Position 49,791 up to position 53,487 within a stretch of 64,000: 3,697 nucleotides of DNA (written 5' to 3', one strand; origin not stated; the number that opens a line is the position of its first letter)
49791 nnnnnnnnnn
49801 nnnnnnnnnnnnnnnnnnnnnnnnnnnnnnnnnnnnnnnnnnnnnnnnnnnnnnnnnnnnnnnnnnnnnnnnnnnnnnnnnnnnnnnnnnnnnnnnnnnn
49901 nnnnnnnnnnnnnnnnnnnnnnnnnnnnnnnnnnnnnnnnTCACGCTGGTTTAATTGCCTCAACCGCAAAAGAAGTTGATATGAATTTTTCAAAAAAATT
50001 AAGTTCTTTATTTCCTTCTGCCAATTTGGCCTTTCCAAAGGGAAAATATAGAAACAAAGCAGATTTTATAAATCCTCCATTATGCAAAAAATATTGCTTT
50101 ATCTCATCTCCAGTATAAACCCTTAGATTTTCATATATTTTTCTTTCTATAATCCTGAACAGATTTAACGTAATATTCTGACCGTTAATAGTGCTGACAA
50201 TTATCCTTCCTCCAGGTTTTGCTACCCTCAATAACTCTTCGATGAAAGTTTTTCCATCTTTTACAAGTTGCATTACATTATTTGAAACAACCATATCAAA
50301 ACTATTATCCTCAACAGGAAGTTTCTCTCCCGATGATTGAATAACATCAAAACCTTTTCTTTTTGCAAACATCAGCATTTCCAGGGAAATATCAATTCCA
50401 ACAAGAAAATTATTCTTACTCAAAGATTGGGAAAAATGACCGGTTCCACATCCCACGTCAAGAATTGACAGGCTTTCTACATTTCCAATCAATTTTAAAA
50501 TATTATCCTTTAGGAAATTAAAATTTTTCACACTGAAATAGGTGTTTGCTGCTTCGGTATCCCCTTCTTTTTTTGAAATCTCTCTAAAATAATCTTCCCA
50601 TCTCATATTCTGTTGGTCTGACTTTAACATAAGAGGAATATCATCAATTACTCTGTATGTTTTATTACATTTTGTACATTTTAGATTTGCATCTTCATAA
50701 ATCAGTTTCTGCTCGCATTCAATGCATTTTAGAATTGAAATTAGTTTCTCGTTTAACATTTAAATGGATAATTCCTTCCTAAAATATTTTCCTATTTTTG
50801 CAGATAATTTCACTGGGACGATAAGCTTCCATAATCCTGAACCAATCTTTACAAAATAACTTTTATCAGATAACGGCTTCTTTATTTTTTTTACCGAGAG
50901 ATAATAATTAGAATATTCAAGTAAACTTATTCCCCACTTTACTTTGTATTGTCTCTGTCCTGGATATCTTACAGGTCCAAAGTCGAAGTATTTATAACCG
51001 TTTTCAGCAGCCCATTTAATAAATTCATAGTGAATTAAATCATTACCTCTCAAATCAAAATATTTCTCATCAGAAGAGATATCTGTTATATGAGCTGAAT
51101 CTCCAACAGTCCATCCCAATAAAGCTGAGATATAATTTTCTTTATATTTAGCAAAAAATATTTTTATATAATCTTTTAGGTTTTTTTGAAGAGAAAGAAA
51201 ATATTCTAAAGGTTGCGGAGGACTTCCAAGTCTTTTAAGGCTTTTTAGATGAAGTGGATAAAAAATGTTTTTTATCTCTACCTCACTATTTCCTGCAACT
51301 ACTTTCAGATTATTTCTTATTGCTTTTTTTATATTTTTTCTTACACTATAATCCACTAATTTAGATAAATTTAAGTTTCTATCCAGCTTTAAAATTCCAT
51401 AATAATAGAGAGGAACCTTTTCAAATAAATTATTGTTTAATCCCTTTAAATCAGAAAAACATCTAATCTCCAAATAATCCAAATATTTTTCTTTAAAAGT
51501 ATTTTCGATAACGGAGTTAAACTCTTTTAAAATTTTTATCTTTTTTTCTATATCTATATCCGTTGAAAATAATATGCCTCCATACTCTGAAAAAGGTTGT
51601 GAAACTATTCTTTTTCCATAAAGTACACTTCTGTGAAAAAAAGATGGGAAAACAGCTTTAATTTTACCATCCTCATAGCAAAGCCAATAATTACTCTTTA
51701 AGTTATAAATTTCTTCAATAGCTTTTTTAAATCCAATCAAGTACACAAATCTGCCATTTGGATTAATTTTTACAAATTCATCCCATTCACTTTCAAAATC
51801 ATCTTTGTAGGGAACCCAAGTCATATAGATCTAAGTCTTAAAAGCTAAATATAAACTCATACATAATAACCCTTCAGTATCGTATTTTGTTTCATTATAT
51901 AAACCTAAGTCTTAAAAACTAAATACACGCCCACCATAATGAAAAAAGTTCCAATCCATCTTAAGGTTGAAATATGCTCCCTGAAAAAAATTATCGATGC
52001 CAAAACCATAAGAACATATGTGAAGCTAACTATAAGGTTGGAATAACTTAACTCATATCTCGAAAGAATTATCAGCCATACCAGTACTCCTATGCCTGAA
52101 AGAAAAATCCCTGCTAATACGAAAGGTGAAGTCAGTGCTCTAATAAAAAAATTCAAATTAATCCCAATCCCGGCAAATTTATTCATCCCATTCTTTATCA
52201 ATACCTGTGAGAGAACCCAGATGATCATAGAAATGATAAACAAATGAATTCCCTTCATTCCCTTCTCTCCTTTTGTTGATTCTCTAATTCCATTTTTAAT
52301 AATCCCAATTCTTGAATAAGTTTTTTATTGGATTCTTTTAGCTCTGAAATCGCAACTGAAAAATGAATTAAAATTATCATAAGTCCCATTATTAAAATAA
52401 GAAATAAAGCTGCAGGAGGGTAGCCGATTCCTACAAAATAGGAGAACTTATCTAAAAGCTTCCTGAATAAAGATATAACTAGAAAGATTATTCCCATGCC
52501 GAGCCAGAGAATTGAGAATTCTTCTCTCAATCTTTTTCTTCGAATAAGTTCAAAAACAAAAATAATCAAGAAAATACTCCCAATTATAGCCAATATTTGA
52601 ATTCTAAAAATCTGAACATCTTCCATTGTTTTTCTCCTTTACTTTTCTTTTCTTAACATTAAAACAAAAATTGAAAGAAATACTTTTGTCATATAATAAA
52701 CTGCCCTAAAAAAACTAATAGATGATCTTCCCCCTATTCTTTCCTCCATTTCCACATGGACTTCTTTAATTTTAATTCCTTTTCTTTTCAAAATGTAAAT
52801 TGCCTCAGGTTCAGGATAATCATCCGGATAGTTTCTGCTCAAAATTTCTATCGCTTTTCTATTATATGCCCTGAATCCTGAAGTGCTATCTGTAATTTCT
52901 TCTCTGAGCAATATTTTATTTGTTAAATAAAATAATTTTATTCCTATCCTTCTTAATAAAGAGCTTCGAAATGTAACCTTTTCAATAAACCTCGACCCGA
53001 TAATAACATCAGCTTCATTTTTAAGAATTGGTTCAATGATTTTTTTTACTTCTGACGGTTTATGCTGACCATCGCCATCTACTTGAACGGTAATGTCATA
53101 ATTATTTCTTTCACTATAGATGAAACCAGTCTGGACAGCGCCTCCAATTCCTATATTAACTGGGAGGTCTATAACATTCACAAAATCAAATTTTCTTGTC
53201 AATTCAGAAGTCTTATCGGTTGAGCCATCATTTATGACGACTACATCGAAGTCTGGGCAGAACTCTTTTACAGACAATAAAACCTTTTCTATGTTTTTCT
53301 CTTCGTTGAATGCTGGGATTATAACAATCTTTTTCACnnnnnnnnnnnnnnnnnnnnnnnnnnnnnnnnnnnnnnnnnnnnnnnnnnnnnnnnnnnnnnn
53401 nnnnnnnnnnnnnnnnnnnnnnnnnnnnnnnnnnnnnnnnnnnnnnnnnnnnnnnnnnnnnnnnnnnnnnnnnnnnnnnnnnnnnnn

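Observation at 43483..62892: ~19 kb envelope glycosylation island: Arn/Gtr-like polyprenyl-phosphate sugar pathway feeding four paralogous giant GT-C/TPR (TMTC-like) transferases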

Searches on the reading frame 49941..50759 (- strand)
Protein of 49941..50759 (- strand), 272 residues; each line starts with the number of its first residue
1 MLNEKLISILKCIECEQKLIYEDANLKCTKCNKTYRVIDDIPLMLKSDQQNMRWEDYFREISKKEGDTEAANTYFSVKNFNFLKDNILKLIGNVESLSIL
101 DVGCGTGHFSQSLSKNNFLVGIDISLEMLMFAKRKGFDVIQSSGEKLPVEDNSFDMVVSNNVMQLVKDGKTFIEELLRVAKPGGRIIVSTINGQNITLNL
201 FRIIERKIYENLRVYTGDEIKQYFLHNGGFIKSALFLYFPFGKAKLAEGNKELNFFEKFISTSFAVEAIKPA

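Call 4: search_protein_families(library=pfam, proteins=[window:49941-50759:-], max_evalue=0.01)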
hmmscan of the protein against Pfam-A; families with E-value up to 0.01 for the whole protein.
window:49941-50759:- (272 aa): 16 families
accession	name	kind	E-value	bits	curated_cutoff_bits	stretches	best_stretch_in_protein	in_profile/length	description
PF08241.18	Methyltransf_11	-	2.1e-23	83.2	21.2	1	100-188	1-95/95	Methyltransferase domain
PF13847.12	Methyltransf_31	-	4.2e-22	78.8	27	1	96-196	4-114/145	Methyltransferase domain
PF13649.12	Methyltransf_25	-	1.6e-19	70.8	27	1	99-184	1-97/97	Methyltransferase domain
PF01209.24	Ubie_methyltran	-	5.7e-16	59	20.1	1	52-189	7-152/233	ubiE/COQ5 methyltransferase family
PF13489.12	Methyltransf_23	-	7.9e-15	55.4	27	1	80-228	6-158/164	Methyltransferase domain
PF08242.18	Methyltransf_12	-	5.6e-13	49.9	30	1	100-186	1-98/98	Methyltransferase domain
PF07021.18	MetW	-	9e-09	35.7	21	1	98-190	16-109/193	Methionine biosynthesis protein MetW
PF05148.21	Methyltransf_8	-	1.5e-07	31.9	27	1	92-198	69-166/219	Hypothetical methyltransferase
PF05219.18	DREV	-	1.6e-06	27.9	26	1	82-190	81-188/265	DREV methyltransferase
PF01728.25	FtsJ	-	7.2e-05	23.2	24.1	1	95-173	21-103/181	FtsJ-like methyltransferase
PF03141.22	Methyltransf_29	-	0.00036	19.7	23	1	93-191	115-220/506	Putative S-adenosyl-L-methionine-dependent methyltransferase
PF05175.20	MTS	-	0.001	19.2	23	1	84-183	20-133/170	Methyltransferase small domain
PF01739.24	CheR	-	0.0025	17.7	27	0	74-133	6-81/195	CheR methyltransferase, SAM binding domain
PF08003.17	Methyltransf_9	-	0.006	16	23.8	1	85-191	105-220/315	Protein of unknown function (DUF1698)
PF24699.1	DUF7663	-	0.0066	16.4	27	1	62-112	139-189/225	Domain of unknown function (DUF7663)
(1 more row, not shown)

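Call 6: search_protein_families(library=ncbifam, proteins=[window:49941-50759:-], max_evalue=0.01)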
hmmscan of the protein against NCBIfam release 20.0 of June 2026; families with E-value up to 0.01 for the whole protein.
window:49941-50759:- (272 aa): 49 families (the best 25 are shown)
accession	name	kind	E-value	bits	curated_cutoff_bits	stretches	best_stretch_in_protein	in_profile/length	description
TIGR02072.1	BioC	equivalog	5.3e-22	78.8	184.95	1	84-196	20-140/244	malonyl-ACP O-methyltransferase BioC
NF045667.1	MTase_DVU1556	equivalog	2.7e-19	69.5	155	1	84-191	11-122/213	DVU_1556 family methyltransferase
TIGR01983.1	UbiG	equivalog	2.5e-17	62.9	102.95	1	81-197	31-160/228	bifunctional 2-polyprenyl-6-hydroxyphenol methylase/3-demethylubiquinol 3-O-methyltransferase UbiG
TIGR01934.1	MenG_MenH_UbiE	subfamily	4.9e-17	62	158.35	1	69-191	13-144/223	ubiquinone/menaquinone biosynthesis methyltransferase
NF041537.1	ArsM_AhpD_UU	exception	1.1e-15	57.3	510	1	96-190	77-182/345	arsenite methyltransferase/AhpD domain selenoprotein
NF001241.0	PRK00216.1-2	equivalog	2.1e-15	57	327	1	71-193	27-152/231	demethylmenaquinone methyltransferase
NF007610.0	PRK10258.1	equivalog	3.6e-15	56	342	1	85-193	32-143/251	malonyl-ACP O-methyltransferase BioC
NF041536.1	ArsM_DUF2284_UU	exception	4e-15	55.1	575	1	97-189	78-181/459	arsenite methyltransferase/DUF2284 domain selenoprotein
NF001244.0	PRK00216.1-5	equivalog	4.8e-14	52.2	216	1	70-192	23-157/236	bifunctional demethylmenaquinone methyltransferase/2-methoxy-6-polyprenyl-1,4-benzoquinol methylase UbiE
TIGR02752.1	MenG_heptapren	equivalog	8.2e-14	51.7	419.85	1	53-203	6-162/231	demethylmenaquinone methyltransferase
NF001243.0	PRK00216.1-4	equivalog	9.1e-14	51.4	235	1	50-201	5-162/237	demethylmenaquinone methyltransferase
NF008823.0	PRK11873.1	subfamily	2.7e-13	50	263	1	99-191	81-184/272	arsenite methyltransferase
NF004452.0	PRK05785.1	equivalog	4.3e-13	49.3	207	1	68-182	22-139/228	hypothetical protein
TIGR02081.1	metW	equivalog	1.9e-12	47.1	189.5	1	96-189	14-108/194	methionine biosynthesis protein MetW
NF047649.1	MTase_UXPK_star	exception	2e-12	46.7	460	1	98-189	80-182/283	methyltransferase/UXPK-star double selenoprotein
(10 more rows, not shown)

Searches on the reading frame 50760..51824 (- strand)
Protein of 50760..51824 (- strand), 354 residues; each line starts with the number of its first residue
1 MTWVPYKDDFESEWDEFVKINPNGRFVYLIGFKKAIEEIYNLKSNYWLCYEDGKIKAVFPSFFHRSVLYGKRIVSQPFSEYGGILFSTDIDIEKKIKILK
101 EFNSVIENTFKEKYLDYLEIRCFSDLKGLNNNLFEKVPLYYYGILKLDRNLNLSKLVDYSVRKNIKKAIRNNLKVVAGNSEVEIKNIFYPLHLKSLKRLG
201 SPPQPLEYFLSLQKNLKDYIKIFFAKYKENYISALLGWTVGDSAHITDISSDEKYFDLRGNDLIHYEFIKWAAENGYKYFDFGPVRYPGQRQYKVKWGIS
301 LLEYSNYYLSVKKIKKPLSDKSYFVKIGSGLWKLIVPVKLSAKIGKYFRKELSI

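Call 4: search_protein_families(library=pfam, proteins=[window:50760-51824:-], max_evalue=0.01)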
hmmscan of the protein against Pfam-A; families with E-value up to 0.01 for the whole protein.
window:50760-51824:- (354 aa): 2 families
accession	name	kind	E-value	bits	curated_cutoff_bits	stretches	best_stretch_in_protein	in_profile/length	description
PF13480.13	Acetyltransf_6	-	3.6e-11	43.8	22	1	161-294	3-142/143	Acetyltransferase (GNAT) domain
PF02388.22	FemAB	-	0.001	18.5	24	0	153-227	166-238/406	FemAB family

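Call 6: search_protein_families(library=ncbifam, proteins=[window:50760-51824:-], max_evalue=0.01)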
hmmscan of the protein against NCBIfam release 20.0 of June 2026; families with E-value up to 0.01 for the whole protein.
window:50760-51824:- (354 aa): 2 families
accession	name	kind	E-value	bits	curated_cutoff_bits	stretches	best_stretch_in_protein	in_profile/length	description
TIGR03019.1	pepcterm_femAB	equivalog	1.1e-32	113.4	260.35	1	13-351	2-328/330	FemAB family XrtA/PEP-CTERM system-associated protein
NF047883.1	UAcmpLyAlTFemX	equivalog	6.5e-08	32.2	500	1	159-286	169-296/337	UDP-N-acetylmuramoylpentapeptide-lysine N(6)-alanyltransferase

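Call 58: search_solved_structures(query=window:50760-51824:-, max_evalue=1, show_alignments=0)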
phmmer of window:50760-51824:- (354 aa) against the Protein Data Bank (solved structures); distinct sequences matched with E-value up to 1: 7.
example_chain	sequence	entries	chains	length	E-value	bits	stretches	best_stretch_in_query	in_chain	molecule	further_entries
1xe4_A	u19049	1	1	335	0.0006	22.4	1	160-286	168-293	FemX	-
1xf8_A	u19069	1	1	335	0.00068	22.2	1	160-286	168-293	FemX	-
1ne9_A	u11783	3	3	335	0.0007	22.2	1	160-286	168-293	FemX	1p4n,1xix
3gkr_A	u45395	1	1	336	0.0007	22.1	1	160-286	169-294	FemX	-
4ii9_A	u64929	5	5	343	0.00072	22.1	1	160-286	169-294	FemX | UDP-N-acetylmuramoylpentapeptide-lysine N(6)-alanyltransferase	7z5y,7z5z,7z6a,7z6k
9wqw_A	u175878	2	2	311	0.21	14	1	160-307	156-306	aminoacyl-tRNA-dependent peptide synthase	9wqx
6snr_A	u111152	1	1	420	0.5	12.8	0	220-286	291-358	Lipid II:glycine glycyltransferase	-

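Call 92: find_related_loci(query=A6, collection=metagenome_contigs, flank=8000)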
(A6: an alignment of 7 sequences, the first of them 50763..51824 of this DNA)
Query A6 (354 aa) in metagenome_contigs; peptide patterns used: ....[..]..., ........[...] (x = any residue, [..] = any of these).
237 stretches matched a pattern; 143 encode a relative of the query (tblastn E <= 1e-3); the best 80 are kept; 80 distinct loci.
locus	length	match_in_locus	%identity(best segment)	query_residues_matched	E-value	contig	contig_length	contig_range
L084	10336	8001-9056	61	3-354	4e-148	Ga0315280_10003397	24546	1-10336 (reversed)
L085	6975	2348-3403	57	3-354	3e-142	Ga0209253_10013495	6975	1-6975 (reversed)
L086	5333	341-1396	57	3-354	3e-143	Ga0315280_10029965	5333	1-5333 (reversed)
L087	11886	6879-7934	57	3-354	2e-134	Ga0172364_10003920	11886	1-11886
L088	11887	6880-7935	56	3-354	1e-133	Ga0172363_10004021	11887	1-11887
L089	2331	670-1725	54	3-354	2e-140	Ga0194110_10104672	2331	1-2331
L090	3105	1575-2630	53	3-354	6e-132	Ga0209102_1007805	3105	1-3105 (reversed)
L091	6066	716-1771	53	3-354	6e-127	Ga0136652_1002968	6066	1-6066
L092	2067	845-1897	49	3-354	3e-127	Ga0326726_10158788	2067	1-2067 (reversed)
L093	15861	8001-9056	49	2-354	4e-116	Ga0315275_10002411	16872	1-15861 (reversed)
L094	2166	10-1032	49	13-354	7e-123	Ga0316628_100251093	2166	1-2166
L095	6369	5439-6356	54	3-308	1e-112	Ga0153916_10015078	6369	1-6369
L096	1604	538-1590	45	3-354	9e-121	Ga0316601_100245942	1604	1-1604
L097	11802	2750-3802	51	3-354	2e-111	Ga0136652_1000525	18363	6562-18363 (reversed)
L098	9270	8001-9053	51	3-354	2e-111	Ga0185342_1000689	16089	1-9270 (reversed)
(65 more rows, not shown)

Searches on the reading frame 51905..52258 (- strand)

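Call 4: search_protein_families(library=pfam, proteins=[window:51905-52258:-], max_evalue=0.01)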
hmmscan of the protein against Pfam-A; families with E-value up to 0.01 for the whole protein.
window:51905-52258:- (117 aa): 2 families
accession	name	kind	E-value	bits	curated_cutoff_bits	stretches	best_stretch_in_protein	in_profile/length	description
PF00892.27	EamA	-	1e-09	39.2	28.2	1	4-115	4-134/135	EamA-like transporter family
PF10639.15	TMEM234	-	0.0053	17.3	30.1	1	8-114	2-112/113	Putative transmembrane family 234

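Call 6: search_protein_families(library=ncbifam, proteins=[window:51905-52258:-], max_evalue=0.01)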
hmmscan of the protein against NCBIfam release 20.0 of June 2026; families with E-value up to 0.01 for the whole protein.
window:51905-52258:- (117 aa): 2 families
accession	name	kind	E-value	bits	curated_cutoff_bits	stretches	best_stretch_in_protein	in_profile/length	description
NF002816.2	PRK02971.1-2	equivalog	3.8e-09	37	99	1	8-116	4-118/120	4-amino-4-deoxy-L-arabinose-phosphoundecaprenol flippase subunit ArnF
NF011625.2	PRK15051.1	equivalog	1.3e-05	25.4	92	1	53-114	46-107/111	4-amino-4-deoxy-L-arabinose-phosphoundecaprenol flippase subunit ArnE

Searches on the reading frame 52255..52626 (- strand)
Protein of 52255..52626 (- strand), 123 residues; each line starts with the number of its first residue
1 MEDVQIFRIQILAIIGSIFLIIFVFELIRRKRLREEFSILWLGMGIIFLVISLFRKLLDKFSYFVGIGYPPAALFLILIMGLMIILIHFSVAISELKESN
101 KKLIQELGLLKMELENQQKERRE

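Call 4: search_protein_families(library=pfam, proteins=[window:52255-52626:-], max_evalue=0.01)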
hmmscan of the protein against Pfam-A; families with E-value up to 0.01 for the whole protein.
window:52255-52626:- (123 aa): 1 family
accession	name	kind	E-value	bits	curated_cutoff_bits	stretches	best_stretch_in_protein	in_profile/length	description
PF10066.14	DUF2304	-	5.9e-27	94.4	25.5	1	8-111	1-104/106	Uncharacterized conserved protein (DUF2304)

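Call 6: search_protein_families(library=ncbifam, proteins=[window:52255-52626:-], max_evalue=0.01)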
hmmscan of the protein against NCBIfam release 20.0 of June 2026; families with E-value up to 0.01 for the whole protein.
window:52255-52626:- (123 aa): 0 families

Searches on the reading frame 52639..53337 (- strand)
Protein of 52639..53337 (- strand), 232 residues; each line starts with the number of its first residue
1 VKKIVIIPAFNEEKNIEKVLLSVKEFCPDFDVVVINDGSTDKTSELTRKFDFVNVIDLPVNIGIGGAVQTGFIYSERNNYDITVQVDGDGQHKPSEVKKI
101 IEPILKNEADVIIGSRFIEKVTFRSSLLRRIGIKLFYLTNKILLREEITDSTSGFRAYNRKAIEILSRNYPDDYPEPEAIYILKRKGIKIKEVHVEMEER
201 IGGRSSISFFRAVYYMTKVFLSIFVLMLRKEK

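Call 4: search_protein_families(library=pfam, proteins=[window:52639-53337:-], max_evalue=0.01)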
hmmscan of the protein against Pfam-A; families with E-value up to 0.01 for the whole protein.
window:52639-53337:- (232 aa): 3 families
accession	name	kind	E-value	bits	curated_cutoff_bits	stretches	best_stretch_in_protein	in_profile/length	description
PF00535.33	Glycos_transf_2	-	8.6e-28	97.8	23.3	1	5-164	2-165/168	Glycosyl transferase family 2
PF10111.15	Glyco_tranf_2_2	-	0.00039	20.4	27.3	1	5-51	2-51/276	Glycosyltransferase like family 2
PF13641.12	Glyco_tranf_2_3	-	0.0013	19.2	27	1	5-112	5-119/230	Glycosyltransferase like family 2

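Call 6: search_protein_families(library=ncbifam, proteins=[window:52639-53337:-], max_evalue=0.01)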
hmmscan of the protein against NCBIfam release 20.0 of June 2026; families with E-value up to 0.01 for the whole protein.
window:52639-53337:- (232 aa): 16 families
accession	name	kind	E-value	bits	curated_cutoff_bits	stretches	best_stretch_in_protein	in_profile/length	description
NF058614.1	PPMAGASynPpgS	equivalog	6.6e-29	100.9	370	1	5-192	4-191/226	polyprenyl-phospho-N-acetylgalactosaminyl synthase PpgS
TIGR04182.1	glyco_TIGR04182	equivalog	1.2e-22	80.7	325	1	4-205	3-199/293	S-layer glycoprotein N-glycosyltransferase AglJ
NF047588.1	GlcsyltransPgfSStrep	equivalog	6.9e-17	61.6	500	1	1-222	1-220/308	glycosyltransferase PgfS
NF041391.1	DPhHxTase_Halo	equivalog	1.3e-16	60.2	375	1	9-203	3-189/213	dolichyl-phosphate hexose transferase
NF007986.1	PRK10714.1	equivalog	1.2e-11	44.2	529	1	4-222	9-225/316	undecaprenyl-phosphate 4-deoxy-4-formamido-L-arabinose transferase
TIGR03937.1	PgaC_IcaA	equivalog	1.8e-11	43.7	422.3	1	5-131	49-175/407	poly-beta-1,6-N-acetyl-D-glucosamine synthase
TIGR04283.1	glyco_like_mftF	equivalog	4.6e-07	29.6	182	1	5-56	3-54/221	TIGR04283 family arsenosugar biosynthesis glycosyltransferase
NF007482.0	PRK10073.1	equivalog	2.4e-06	26.8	423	1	5-112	10-118/334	glycosyltransferase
NF047683.1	TeichurnBiosyTuaG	equivalog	1.5e-05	24.8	400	1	5-108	10-115/252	teichuronic acid biosynthesis protein TuaG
TIGR01556.1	rhamnosyltran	subfamily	2.2e-05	23.8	200.55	1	16-134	7-127/281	rhamnosyltransferase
NF010496.0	PRK13915.1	equivalog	2.7e-05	23.4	262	1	5-108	35-146/307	glucosyl-3-phosphoglycerate synthase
TIGR03469.1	HpnB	hypoth_equivalog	3.4e-05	23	379.25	1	5-110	48-166/386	hopene-associated glycosyltransferase HpnB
NF041875.1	EPS_EpsD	equivalog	7.3e-05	22.3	370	1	5-115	3-115/325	exopolysaccharide biosynthesis glycosyltransferase EpsD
NF045692.1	OglycostaseCruG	equivalog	0.00017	20.7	600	1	5-125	45-174/386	2'-O-glycosyltransferase CruG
TIGR04242.1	nodulat_NodC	equivalog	0.00042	19.4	550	1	5-114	52-166/395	chitooligosaccharide synthase NodC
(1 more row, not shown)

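Call 76: search_solved_structures(query=window:52639-53337:-, max_evalue=0.00001)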
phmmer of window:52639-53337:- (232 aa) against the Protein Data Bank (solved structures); distinct sequences matched with E-value up to 0.00001: 8.
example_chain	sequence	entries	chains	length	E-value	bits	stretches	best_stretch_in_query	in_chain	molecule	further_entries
5mlz_A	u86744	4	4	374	7.6e-15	58.3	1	1-208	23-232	Dolichol monophosphate mannose synthase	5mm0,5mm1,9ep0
9bhc_C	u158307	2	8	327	2.3e-09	40.4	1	3-219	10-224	Undecaprenyl-phosphate 4-deoxy-4-formamido-L-arabinose transferase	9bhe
8vxh_A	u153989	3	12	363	3.2e-09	39.9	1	3-219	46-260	Undecaprenyl-phosphate 4-deoxy-4-formamido-L-arabinose transferase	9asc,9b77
5ekp_C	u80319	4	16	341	1.2e-07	34.8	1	5-167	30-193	Uncharacterized glycosyltransferase sll0501 | Glycosyltransferase sll0501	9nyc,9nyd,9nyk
9nye_A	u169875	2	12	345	1.2e-07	34.7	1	5-167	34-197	Glycosyltransferase sll0501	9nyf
9hwj_A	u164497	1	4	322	1.3e-07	34.7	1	3-219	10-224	Undecaprenyl-phosphate 4-deoxy-4-formamido-L-arabinose transferase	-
5eke_A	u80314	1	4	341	1.4e-07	34.6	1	5-167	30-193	Uncharacterized glycosyltransferase sll0501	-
6p61_A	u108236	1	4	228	7.1e-06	29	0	5-89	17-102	Glycosyltransferase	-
